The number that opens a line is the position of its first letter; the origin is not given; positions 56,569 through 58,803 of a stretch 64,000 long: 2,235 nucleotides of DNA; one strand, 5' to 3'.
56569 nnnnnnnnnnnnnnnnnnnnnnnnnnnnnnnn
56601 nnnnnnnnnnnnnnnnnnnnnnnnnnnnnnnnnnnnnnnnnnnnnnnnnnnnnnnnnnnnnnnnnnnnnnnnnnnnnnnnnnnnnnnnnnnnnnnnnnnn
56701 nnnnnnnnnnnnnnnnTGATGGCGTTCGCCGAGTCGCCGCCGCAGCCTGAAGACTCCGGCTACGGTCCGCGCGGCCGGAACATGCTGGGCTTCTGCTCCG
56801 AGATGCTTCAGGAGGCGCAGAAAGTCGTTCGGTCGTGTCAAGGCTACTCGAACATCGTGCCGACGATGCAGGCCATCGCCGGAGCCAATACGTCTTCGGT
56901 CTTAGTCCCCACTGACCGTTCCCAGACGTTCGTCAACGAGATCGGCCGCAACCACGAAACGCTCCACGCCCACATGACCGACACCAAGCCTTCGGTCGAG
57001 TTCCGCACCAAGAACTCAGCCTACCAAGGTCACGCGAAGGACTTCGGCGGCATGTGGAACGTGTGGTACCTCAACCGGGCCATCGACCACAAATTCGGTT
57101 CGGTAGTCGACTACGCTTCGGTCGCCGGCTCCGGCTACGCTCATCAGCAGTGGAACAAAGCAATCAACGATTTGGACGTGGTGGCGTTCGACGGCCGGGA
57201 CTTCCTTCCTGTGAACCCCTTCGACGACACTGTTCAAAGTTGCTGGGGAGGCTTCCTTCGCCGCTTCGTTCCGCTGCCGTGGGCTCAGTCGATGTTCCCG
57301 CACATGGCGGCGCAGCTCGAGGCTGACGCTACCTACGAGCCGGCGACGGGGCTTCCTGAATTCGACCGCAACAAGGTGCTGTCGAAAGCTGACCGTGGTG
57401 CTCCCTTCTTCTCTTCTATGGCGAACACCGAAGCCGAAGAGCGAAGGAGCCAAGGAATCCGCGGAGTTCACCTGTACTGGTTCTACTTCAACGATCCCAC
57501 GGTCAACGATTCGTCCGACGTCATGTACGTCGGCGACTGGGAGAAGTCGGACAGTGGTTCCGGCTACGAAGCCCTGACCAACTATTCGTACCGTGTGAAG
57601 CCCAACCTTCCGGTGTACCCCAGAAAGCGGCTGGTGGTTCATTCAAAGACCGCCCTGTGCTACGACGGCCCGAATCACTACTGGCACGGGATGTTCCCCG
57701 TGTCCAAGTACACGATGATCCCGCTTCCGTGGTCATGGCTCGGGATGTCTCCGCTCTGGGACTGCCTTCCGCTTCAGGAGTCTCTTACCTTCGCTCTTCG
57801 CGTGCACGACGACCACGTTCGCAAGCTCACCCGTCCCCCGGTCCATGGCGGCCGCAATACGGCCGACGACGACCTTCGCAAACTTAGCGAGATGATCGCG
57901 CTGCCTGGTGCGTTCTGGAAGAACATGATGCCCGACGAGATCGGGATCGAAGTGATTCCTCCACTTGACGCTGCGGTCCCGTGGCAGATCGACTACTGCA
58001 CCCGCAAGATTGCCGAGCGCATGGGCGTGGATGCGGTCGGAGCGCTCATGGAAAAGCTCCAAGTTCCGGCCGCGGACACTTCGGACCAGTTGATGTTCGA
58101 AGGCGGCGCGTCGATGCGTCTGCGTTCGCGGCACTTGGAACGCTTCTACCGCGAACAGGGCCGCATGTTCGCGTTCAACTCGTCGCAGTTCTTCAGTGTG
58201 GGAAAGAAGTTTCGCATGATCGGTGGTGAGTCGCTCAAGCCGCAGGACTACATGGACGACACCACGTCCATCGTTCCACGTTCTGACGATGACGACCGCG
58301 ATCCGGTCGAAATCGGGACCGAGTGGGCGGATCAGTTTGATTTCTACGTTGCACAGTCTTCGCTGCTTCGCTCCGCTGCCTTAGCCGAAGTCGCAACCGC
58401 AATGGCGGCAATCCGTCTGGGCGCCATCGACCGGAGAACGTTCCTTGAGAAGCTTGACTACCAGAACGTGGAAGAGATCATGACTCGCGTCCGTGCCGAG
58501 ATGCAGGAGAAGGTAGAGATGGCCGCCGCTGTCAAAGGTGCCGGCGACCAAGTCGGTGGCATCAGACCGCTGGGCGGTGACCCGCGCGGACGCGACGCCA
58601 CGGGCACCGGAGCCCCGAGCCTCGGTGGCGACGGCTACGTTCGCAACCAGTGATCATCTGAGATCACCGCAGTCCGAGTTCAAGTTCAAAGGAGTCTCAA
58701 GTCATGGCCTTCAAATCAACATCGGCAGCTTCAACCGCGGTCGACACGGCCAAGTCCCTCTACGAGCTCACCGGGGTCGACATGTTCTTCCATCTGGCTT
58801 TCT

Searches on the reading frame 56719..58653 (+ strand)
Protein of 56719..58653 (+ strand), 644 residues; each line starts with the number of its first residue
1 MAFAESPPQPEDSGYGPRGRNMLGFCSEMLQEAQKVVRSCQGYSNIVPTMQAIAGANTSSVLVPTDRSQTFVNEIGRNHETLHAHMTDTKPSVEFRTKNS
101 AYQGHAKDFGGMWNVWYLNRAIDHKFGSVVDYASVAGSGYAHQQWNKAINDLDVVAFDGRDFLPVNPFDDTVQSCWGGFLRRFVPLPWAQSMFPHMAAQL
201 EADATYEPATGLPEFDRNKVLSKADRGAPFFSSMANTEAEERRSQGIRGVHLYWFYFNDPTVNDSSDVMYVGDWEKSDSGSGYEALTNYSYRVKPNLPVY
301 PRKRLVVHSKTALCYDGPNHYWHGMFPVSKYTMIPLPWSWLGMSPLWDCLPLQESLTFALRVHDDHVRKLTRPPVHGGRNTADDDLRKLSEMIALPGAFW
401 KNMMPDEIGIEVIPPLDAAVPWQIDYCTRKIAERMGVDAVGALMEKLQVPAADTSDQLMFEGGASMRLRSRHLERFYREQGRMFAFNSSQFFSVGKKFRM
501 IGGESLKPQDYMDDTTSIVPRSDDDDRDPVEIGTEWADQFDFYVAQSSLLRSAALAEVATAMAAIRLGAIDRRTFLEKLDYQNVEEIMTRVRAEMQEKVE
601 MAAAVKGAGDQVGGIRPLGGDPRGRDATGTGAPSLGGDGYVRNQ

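Call 7: search_dna_similar(query=window:56719-58653:+, collection=phages, mode=protein, max_rows=15)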
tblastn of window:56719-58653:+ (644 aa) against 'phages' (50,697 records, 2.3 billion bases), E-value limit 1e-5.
Records with a match: 2; places in all: 2; records where one place covers at least 80% of the query: 0.
Best place of each record, by identity: <60% 2.
By first word of the organism name: Tunturiibacter 2.
By host as written in the record: Tunturiibacter psychrotolerans X5P2 2.
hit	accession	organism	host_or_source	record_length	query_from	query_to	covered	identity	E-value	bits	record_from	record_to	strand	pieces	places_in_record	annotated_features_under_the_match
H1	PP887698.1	Tunturiibacter phage Tunturi_1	Tunturiibacter psychrotolerans X5P2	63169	68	373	48%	23.5%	2e-11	74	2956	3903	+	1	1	portal protein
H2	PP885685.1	Tunturiibacter phage Tunturi_2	Tunturiibacter psychrotolerans X5P2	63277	68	373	48%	23.5%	3e-11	73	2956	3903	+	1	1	portal protein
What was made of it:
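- Tried and rejected: The closest isolates, Tunturiibacter phages, share only a portal at 23% identity (call 7).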

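Call 8: search_protein_families(library=pfam, proteins=[window:56719-58653:+])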
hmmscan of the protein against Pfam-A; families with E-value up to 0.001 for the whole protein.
window:56719-58653:+ (644 aa): 0 families

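Call 19: find_encoding_contigs(protein=window:56719-58653:+, flank=10000, max_places=10)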
Protein window:56719-58653:+ (644 aa): 1 contig read that carries it; 1 place shown.
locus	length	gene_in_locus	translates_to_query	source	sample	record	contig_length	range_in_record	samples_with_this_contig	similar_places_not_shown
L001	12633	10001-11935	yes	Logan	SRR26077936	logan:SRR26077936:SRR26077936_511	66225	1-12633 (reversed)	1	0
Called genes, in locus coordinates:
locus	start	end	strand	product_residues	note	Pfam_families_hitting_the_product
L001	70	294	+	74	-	-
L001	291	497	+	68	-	-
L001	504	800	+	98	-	-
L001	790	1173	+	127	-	-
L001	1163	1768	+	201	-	-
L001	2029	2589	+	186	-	-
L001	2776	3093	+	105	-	-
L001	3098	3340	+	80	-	-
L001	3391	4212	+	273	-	-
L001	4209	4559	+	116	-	-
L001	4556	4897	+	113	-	-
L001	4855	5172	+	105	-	-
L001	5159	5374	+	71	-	-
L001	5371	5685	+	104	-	-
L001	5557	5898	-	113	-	-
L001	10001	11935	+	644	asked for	-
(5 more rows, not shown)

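Call 20: find_homologous_proteins(query=window:56719-58653:+, max_evalue=0.00001)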
Query window:56719-58653:+ (644 aa): 47 proteins with E <= 0.00001 among 5546 candidates.
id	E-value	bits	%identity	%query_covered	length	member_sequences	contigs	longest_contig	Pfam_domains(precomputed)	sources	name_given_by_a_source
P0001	0.0e+0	1518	100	100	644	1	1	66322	-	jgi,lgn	jgi:hypothetical protein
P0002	1.5e-215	736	52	100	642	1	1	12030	-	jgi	jgi:hypothetical protein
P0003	1.2e-204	700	49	100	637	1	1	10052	-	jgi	jgi:hypothetical protein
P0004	3.5e-204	698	50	100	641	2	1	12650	-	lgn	-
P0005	4.0e-199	682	49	100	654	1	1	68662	-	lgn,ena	-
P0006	2.2e-192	659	47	100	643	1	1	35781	-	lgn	-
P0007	2.1e-182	626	46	100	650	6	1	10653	-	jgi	jgi:hypothetical protein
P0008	7.3e-177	608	46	98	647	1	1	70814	-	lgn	-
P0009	2.2e-174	600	45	96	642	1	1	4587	-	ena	-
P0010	2.6e-172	593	44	96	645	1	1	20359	-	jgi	jgi:hypothetical protein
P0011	1.5e-171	590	44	96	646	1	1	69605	-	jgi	jgi:hypothetical protein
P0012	3.1e-171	589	45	96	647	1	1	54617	-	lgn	-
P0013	4.9e-169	582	44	96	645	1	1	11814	-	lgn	-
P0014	1.0e-168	581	44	95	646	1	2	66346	-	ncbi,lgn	-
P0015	2.1e-168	580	44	96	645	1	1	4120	-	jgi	jgi:hypothetical protein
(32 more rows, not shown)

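Call 21: find_encoding_contigs(protein=P0014, flank=10000, max_places=4)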
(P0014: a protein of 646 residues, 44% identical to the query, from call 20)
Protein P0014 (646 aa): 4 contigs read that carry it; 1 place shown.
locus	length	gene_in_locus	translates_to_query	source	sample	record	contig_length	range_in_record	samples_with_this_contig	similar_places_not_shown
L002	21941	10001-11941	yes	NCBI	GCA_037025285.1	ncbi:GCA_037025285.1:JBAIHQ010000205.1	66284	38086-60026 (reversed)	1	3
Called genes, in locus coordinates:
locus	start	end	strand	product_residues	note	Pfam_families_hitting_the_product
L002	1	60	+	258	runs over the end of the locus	-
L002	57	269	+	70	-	-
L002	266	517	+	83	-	-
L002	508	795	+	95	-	-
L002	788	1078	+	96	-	-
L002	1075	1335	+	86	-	-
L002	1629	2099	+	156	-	-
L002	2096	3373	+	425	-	-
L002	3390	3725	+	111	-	-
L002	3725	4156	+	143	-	-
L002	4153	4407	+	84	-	-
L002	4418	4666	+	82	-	-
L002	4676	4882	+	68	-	-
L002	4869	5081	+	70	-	-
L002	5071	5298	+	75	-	-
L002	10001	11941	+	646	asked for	-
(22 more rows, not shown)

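Call 22: find_encoding_contigs(protein=P0005, flank=10000, max_places=4)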
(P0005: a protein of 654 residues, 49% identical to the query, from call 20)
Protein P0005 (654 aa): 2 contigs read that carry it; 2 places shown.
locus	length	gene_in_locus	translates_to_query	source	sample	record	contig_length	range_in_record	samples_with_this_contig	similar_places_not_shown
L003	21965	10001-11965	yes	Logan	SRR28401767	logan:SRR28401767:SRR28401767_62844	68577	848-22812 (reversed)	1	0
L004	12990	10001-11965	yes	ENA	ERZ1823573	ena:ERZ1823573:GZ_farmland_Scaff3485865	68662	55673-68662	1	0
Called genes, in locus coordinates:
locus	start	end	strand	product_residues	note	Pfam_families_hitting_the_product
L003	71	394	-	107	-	-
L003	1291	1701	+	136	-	-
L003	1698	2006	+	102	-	-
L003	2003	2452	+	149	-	-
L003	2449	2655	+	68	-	-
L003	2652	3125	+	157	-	-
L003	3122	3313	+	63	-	-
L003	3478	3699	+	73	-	-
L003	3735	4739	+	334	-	-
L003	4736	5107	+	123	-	-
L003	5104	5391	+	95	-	-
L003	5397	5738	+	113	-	-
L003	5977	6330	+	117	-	-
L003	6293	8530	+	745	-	-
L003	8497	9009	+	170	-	-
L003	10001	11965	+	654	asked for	-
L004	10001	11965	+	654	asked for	-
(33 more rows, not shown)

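Call 27: find_related_loci(query=A1, collection=metagenome_contigs, flank=10000)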
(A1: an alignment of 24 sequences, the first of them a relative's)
Query A1 (644 aa) in metagenome_contigs; peptide patterns used: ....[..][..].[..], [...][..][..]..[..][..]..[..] (x = any residue, [..] = any of these).
325 stretches matched a pattern; 69 encode a relative of the query (tblastn E <= 1e-3); 69 distinct loci.
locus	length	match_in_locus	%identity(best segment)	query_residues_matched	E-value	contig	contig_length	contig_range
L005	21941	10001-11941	46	1-644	0e+0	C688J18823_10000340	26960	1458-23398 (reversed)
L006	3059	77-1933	31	2-607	2e-90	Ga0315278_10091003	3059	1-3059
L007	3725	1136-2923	31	22-614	2e-82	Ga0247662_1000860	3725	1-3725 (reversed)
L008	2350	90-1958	31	4-614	6e-83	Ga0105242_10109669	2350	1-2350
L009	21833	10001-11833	33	21-617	3e-89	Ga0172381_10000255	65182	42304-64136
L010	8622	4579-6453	30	22-635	1e-77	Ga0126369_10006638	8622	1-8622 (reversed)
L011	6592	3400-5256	29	21-641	1e-73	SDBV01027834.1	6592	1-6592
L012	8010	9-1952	27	5-617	3e-72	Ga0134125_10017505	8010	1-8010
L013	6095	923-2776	29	22-641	4e-71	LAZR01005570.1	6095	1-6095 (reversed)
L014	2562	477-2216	28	20-614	1e-70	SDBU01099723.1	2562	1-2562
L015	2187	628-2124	31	21-520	1e-70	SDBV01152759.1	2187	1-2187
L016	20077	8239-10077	28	22-641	1e-63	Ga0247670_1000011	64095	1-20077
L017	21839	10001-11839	28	22-641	6e-62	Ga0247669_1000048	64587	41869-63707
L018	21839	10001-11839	28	22-641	6e-62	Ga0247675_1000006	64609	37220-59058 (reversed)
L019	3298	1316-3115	28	25-584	4e-62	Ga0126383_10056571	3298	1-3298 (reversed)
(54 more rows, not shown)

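Call 28: find_related_loci(query=A1, collection=viral_contigs, flank=10000)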
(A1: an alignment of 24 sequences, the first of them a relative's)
Query A1 (644 aa) in viral_contigs; peptide patterns used: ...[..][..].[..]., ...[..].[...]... (x = any residue, [..] = any of these).
5 stretches matched a pattern; 4 encode a relative of the query (tblastn E <= 1e-3); 4 distinct loci.
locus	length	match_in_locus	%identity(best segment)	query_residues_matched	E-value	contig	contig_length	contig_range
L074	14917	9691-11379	24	22-584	2e-42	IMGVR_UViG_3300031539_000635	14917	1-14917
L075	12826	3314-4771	23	22-520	6e-38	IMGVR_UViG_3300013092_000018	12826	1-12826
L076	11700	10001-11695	24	15-584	2e-42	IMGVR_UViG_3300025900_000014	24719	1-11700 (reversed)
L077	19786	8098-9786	24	22-584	2e-42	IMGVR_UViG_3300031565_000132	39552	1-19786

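Call 32: find_related_loci(query=A1, collection=genome_contigs, flank=10000)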
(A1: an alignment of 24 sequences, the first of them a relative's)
Query A1 (644 aa) in genome_contigs; peptide patterns used: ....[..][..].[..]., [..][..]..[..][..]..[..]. (x = any residue, [..] = any of these).
15 stretches matched a pattern; 1 encode a relative of the query (tblastn E <= 1e-3); 1 distinct loci.
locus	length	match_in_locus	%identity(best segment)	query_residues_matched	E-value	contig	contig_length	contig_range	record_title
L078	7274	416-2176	29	1-584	8e-72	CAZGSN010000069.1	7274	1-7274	MAG TPA_asm: uncultured Candidatus Binatia bacterium isolate binchicken_co200_33 genome assembly, contig: k141_316612, w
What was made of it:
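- Tried and rejected: The GTDB genome scan gave one 7-kb contig from a Binatia metagenome-assembled genome, which says nothing reliable about the host (call 32).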

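Call 33: find_encoding_contigs(protein=P0002, flank=10000, max_places=2)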
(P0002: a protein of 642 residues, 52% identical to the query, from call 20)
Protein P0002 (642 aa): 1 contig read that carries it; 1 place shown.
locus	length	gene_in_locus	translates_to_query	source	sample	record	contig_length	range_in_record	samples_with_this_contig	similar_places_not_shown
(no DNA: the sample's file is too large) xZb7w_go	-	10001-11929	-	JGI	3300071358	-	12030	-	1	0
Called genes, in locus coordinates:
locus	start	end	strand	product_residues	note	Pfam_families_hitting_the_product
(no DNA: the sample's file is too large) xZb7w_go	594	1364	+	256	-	PF14243:R2K_3, PF18299:R2K_2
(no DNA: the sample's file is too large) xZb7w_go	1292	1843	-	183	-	-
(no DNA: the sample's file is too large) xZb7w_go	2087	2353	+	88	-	-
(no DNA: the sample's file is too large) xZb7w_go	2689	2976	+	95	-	-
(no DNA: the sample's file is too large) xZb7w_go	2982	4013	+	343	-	-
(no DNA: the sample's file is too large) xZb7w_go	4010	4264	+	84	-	-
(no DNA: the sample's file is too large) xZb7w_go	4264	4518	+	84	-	-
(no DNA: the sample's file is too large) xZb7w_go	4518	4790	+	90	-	-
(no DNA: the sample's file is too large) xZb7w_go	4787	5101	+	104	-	-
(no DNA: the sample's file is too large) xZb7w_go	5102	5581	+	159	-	-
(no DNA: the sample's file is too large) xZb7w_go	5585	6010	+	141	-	PF08719:NADAR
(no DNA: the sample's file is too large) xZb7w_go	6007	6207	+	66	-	-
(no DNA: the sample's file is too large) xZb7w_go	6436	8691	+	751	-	-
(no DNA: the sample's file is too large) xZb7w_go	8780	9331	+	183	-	-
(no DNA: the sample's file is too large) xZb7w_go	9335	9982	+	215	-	-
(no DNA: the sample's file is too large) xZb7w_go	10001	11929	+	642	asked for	-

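Call 34: find_encoding_contigs(protein=P0004, flank=10000, max_places=2)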
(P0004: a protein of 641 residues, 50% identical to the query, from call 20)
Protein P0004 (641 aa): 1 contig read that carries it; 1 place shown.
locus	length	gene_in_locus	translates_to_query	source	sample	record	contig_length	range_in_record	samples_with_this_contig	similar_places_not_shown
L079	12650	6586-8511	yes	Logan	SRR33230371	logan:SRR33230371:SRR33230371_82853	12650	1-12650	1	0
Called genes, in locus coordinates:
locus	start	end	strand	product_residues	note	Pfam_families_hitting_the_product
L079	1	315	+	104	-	?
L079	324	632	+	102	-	-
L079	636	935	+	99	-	-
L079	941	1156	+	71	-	-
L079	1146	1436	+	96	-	-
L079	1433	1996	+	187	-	-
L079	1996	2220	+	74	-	-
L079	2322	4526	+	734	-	-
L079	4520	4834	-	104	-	-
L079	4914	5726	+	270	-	-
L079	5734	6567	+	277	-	-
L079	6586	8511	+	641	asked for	-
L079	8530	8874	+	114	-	-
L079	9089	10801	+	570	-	-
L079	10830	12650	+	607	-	?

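Call 35: find_encoding_contigs(protein=P0006, flank=10000, max_places=2)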
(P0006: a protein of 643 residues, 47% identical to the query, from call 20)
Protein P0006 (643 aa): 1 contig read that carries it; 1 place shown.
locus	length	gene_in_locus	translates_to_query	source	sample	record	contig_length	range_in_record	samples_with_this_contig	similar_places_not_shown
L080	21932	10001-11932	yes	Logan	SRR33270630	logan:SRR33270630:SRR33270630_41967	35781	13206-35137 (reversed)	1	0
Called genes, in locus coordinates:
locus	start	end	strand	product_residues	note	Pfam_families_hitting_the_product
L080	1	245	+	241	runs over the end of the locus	-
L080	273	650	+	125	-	-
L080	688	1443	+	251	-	-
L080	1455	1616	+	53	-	-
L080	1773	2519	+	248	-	-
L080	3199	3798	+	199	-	-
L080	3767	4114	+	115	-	-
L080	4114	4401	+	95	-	-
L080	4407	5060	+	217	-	-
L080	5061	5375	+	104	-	-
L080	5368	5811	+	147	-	-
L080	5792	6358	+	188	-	-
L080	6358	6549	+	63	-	-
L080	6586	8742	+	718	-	-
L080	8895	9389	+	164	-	-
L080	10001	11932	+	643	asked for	-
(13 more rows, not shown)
